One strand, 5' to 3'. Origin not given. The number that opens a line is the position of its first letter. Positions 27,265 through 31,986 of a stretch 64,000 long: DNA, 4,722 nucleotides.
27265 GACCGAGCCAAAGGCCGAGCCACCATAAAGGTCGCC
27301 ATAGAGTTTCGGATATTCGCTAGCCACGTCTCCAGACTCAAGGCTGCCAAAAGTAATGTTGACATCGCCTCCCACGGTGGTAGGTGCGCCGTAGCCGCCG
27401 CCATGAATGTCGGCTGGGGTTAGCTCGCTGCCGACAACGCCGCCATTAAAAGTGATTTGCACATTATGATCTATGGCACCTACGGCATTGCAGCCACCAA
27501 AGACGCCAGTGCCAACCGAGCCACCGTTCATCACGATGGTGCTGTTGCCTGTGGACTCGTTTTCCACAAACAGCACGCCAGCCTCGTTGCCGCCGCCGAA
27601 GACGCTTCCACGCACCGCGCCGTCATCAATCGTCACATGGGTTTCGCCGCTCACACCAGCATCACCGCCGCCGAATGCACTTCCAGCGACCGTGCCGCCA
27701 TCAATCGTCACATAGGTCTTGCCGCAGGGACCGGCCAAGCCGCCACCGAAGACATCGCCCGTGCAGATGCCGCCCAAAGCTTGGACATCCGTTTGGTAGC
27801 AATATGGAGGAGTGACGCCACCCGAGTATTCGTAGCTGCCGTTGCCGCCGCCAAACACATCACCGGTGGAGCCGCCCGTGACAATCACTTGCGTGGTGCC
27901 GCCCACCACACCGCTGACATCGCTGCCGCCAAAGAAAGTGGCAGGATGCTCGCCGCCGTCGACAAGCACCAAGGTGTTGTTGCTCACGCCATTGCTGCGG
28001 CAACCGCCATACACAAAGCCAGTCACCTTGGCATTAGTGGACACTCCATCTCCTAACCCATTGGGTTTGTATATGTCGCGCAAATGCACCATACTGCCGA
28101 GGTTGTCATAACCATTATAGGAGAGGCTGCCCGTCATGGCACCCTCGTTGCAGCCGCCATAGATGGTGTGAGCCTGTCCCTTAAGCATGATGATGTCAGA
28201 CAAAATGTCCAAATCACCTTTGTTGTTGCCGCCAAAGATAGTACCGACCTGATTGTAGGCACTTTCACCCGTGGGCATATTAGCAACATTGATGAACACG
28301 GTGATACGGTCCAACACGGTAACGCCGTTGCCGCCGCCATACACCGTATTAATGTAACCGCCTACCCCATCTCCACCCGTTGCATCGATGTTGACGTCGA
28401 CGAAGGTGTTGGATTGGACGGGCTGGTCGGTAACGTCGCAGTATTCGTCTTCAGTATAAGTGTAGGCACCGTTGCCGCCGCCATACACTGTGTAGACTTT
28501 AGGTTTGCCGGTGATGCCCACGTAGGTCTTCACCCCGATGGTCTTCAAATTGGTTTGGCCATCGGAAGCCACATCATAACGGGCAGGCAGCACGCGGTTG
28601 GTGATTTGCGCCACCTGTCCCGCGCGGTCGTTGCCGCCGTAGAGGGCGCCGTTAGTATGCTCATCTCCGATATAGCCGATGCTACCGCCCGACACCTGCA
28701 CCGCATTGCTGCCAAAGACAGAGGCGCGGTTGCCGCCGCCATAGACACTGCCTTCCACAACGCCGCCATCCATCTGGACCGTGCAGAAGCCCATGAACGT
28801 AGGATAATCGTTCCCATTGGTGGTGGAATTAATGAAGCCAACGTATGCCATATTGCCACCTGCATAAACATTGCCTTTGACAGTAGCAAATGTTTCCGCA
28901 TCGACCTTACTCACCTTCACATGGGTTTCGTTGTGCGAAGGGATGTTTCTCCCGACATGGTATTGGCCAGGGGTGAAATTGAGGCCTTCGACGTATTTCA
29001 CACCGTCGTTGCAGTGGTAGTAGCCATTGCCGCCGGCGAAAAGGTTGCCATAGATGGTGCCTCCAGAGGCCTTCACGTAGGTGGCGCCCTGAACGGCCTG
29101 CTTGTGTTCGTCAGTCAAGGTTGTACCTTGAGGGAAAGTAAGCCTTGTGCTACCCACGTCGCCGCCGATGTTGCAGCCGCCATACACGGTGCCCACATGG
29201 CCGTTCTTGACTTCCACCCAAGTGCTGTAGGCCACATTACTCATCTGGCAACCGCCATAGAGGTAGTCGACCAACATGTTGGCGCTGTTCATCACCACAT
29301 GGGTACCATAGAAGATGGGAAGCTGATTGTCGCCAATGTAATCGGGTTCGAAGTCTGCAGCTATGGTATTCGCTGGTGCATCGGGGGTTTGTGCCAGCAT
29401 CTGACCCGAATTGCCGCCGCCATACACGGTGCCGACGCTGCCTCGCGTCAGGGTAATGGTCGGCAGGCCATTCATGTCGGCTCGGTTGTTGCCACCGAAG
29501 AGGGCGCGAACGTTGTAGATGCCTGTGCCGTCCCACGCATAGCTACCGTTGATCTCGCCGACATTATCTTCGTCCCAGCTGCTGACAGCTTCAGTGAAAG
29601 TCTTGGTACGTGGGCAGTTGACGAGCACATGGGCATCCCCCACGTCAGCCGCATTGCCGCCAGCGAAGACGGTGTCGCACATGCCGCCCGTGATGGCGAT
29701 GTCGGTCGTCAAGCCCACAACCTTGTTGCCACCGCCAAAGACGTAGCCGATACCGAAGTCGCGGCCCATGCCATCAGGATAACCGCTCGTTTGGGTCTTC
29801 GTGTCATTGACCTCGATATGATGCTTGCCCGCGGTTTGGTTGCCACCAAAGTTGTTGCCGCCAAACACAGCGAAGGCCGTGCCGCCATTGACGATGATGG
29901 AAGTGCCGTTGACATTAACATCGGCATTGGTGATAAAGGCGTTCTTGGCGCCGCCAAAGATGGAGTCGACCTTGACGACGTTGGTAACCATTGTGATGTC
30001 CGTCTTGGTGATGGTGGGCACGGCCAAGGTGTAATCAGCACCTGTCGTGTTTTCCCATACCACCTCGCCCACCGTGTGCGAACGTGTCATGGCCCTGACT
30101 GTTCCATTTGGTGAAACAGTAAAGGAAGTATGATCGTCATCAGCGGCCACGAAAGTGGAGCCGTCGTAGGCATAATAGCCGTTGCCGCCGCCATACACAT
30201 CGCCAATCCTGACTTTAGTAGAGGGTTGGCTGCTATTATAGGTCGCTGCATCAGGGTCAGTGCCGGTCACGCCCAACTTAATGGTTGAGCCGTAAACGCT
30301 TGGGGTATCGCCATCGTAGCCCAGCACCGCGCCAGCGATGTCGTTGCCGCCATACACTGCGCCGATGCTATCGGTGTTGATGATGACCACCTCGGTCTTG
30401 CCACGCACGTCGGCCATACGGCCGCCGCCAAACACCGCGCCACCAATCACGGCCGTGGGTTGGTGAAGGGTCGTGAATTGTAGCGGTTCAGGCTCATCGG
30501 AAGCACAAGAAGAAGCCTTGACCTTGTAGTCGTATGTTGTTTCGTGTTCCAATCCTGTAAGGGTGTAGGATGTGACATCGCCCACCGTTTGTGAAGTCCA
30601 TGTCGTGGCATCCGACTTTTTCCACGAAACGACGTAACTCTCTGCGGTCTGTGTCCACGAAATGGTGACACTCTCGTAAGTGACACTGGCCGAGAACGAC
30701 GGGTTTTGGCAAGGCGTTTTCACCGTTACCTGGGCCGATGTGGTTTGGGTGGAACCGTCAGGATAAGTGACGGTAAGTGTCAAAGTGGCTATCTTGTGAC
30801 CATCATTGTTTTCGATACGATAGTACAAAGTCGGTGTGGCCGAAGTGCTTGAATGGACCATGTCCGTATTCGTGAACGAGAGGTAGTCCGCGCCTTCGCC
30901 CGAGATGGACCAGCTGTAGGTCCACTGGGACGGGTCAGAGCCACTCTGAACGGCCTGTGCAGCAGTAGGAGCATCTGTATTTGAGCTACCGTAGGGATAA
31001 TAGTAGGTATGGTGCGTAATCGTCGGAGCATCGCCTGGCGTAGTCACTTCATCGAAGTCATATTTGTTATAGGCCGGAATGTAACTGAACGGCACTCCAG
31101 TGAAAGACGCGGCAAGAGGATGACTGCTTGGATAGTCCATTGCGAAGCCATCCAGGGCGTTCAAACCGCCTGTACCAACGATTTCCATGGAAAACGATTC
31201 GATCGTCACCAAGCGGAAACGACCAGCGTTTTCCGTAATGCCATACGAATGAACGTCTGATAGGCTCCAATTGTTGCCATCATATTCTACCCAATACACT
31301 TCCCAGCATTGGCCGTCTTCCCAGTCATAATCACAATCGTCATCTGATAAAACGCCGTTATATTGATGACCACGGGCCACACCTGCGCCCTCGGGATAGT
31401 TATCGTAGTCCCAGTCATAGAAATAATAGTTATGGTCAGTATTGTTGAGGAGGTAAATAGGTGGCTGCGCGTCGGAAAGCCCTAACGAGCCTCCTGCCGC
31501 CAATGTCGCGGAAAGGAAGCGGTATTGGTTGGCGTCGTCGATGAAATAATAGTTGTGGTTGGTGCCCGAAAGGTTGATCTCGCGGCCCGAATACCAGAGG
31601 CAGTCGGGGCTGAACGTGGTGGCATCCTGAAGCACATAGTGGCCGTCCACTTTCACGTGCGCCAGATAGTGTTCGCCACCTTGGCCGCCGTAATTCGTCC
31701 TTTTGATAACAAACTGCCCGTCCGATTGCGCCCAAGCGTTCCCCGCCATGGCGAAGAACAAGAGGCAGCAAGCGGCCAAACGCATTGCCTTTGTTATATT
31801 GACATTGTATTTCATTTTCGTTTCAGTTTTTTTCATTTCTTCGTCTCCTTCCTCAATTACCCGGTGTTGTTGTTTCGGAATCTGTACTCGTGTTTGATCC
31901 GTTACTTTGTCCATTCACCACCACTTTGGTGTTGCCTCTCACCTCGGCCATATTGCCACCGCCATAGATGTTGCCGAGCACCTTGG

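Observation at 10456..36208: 25.7-kb operon encoding about 8,500 aa of one idiosyncratic (V/I)(Y/F)GGG repeat across three giant proteins plus a tail-anchored mini-protein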

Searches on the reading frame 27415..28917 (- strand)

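Call 84: search_protein_families(library=pfam, proteins=[window:27415-28917:-], max_evalue=10)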
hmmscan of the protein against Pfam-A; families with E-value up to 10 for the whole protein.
window:27415-28917:- (501 aa): 1 family
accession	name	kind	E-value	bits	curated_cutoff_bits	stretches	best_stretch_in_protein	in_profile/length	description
PF25692.1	Phage_depo_C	-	0.34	11.8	25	1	448-493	43-87/90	Phage depolymerase C-terminal beta sandwich domain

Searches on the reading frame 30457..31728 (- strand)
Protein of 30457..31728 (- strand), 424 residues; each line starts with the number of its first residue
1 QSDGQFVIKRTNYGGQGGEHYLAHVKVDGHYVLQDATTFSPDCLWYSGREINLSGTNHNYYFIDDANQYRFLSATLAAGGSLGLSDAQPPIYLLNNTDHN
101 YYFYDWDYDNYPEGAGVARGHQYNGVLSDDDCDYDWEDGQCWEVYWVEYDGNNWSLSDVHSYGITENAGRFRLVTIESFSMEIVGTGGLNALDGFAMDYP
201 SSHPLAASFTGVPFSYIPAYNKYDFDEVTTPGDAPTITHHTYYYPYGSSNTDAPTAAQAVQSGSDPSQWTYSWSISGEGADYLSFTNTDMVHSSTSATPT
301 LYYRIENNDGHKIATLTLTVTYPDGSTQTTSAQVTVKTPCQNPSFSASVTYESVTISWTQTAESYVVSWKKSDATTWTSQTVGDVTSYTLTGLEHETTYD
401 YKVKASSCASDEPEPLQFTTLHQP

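Call 73: predict_structure(alignment_id=A4)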
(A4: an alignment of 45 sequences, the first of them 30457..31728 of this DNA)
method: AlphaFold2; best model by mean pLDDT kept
length: 424 residues; sequences in the alignment: 45
mean_pLDDT: 91.6   pTM: 0.76
mean pLDDT of the five models: 91.6, 90.6, 90.3, 90.2, 89.9
residues with pLDDT >= 90: 332; 70-90: 80; 50-70: 10; < 50: 2
segments of 3 or more residues with pLDDT < 50: none
pLDDT, mean of each block of 10 residues (from residue 1): 83 79 95 95 87 66 94 96 94 88 87 86 93 93 95 94 91 94 94 96 96 93 91 85 81 91 91 98 95 97 94 97 92 96 95 94 95 96 95 95 90 94 82
secondary structure, 60 per line:
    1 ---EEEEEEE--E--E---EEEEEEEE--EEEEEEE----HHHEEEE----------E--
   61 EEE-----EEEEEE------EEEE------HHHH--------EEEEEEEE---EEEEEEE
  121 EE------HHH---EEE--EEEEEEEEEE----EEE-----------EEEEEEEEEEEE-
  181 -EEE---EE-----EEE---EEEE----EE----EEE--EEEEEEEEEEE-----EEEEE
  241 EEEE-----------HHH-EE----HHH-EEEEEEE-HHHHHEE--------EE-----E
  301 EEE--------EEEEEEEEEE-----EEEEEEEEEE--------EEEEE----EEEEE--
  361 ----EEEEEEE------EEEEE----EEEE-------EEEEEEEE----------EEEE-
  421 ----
elements in order: E4-10 E20-27 E30-36 E44-47 E61-63 E69-74 E81-84 H91-94 E103-110 E114-122 E135-137 E140-149 E154-156 E168-179 E182-184 E195-197 E201-204 E215-217 E220-230 E236-244 E270-276 H278-282 E300-303 E312-321 E327-336 E345-349 E354-358 E365-371 E378-382 E387-390 E398-405 E416-419

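Call 78: fold_search(model_id=the predicted structure, library=pdb)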
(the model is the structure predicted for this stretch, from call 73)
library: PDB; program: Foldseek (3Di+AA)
matches with E <= 10: 1679; with E <= 0.001: 119
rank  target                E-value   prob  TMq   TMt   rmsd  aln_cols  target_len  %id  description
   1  5x83_D                4.8e-06  1.00  0.20  0.40   8.5       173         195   16  Structure of DCC FN456 domains (released 2017-09-06)
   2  3mtr_A                6.5e-06  1.00  0.18  0.38  11.9       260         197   10  Crystal structure of the Ig5-FN1 tandem of human NCAM (released 2010-06-23)
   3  2x10                  7.5e-06  1.00  0.18  0.16  24.3       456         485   10  Crystal structure of the complete EphA2 ectodomain (released 2010-03-16)
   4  4m4p_A                7.5e-06  0.99  0.17  0.14  33.6       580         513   10  Crystal structure of EPHA4 ectodomain (released 2013-10-30)
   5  7ceg_A                7.9e-06  1.00  0.19  0.21  22.9       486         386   12  Crystal structure of the complex between mouse PTP delta and neuroligin-3 (released 2021-02-24)
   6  4y61_A                7.9e-06  0.99  0.18  0.19  29.3       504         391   10  Crystal structure of the complex between Slitrk2 LRR1 and PTP delta Ig1-Fn1 (released 2015-06-03)
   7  8afo_A                1.2e-05  1.00  0.18  0.36  12.1       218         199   12  Structure of fibronectin 2 and 3 of L1CAM at 2.0 Angstrom (released 2023-03-08)
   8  5mya_B                1.3e-05  1.00  0.22  0.39  14.7       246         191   10  Homodimerization of Tie2 Fibronectin-like domains 1-3 in space group C2 (released 2017-04-26)
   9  4pln_D                1.4e-05  1.00  0.18  0.35  17.9       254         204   14  Crystal Structure of Chicken Netrin-1 (LN-LE3) complexed with mouse Neogenin (FN4-5) (released 2014-06-18)
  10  2xyc                  1.4e-05  1.00  0.20  0.29  18.9       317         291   12  CRYSTAL STRUCTURE OF NCAM2 IGIV-FN3I (released 2011-02-23)
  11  4plo_B                1.5e-05  1.00  0.18  0.38  16.8       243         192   18  Crystal Structure of chicken Netrin-1 (LN-LE3) in complex with mouse DCC (FN4-5) (released 2014-06-18)
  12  4yfd_A                1.5e-05  0.99  0.18  0.16  31.9       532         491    9  Crystal structure PTP delta Ig1-Fn2 in complex with IL-1RAcP (released 2015-05-06)
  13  2nzi_A                1.7e-05  1.00  0.18  0.26  22.0       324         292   12  Crystal structure of domains A168-A170 from titin (released 2007-02-13)
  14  4yfg_A                1.8e-05  0.98  0.19  0.17  29.0       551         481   10  Crystal structure of PTP delta meA3/meB minus variant Ig1-Fn1 (released 2015-05-06)
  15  5myb_A                2.0e-05  1.00  0.23  0.41  13.2       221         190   12  Homodimerization of Tie2 Fibronectin-like domains 2 and 3 in space group P21 (released 2017-04-26)
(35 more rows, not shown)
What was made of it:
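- Tried and rejected: Foldseek of the gene 2 N-terminal model (call 78).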

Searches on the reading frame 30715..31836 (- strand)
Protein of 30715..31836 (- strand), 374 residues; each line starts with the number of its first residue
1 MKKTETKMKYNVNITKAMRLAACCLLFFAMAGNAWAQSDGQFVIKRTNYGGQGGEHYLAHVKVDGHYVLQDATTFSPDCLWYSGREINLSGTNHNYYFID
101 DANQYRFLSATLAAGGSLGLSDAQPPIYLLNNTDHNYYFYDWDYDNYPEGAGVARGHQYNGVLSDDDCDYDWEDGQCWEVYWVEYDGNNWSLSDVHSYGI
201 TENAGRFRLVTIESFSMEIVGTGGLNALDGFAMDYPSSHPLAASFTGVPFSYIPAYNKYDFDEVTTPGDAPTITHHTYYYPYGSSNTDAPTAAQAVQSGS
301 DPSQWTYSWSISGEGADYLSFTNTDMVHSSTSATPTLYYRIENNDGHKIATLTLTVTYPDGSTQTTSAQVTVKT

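Call 43: search_protein_families(library=pfam, proteins=[window:30715-31836:-], max_evalue=1)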
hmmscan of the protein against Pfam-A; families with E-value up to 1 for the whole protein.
window:30715-31836:- (374 aa): 4 families
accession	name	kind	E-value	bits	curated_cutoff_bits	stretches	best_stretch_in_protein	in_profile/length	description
PF18957.6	RibLong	-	0.00044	21.4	27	1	339-373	59-93/93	Long Rib domain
PF08428.16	Rib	-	0.00045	21.2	27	1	351-374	53-76/76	Rib domain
PF18938.6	aRib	-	0.034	14.4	27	1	353-373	49-69/71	Atypical Rib domain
PF13004.13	BACON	-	0.091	13.2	25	1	309-372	3-58/61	Putative binding domain, N-terminal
